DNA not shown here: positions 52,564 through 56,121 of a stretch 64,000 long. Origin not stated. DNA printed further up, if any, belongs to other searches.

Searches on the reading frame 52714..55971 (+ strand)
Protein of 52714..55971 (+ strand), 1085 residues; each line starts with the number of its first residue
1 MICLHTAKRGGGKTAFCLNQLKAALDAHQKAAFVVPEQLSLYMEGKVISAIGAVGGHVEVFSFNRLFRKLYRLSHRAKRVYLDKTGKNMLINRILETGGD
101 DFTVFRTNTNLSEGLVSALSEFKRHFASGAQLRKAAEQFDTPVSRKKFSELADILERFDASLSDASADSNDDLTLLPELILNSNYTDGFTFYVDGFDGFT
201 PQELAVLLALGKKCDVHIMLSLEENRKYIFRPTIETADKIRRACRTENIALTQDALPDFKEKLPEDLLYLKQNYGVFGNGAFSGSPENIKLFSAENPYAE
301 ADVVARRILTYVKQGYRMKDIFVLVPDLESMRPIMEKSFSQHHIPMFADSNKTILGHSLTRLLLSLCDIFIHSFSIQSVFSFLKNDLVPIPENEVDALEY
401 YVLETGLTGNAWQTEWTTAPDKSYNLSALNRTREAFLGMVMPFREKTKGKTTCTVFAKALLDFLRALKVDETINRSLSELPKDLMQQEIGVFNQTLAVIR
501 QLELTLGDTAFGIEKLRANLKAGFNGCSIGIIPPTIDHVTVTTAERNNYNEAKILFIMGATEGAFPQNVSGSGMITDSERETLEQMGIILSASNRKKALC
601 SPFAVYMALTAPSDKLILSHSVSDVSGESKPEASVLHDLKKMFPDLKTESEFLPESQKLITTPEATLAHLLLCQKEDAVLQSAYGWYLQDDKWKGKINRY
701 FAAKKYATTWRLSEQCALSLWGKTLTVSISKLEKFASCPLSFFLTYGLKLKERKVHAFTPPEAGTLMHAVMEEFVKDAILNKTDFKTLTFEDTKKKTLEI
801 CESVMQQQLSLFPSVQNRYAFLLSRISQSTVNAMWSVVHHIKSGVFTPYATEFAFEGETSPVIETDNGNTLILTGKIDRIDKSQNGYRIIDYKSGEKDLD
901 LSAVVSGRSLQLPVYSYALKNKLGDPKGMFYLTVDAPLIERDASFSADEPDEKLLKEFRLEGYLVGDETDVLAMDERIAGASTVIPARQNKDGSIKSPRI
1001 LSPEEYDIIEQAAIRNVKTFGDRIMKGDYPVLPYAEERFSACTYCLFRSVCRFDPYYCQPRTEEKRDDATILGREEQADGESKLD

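Call 77: search_protein_families(library=pfam, proteins=[window:52714-55971:+], max_evalue=0.00001)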
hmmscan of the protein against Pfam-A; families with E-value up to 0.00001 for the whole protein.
window:52714-55971:+ (1085 aa): 2 families
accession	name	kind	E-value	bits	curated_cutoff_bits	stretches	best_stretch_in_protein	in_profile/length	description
PF21445.3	ADDB_N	-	1.5e-46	159.4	26.6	1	9-257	6-275/290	ADDB, N-terminal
PF12705.13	PDDEXK_1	-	1.8e-40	139.9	22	1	727-1052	2-247/247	PD-(D/E)XK nuclease superfamily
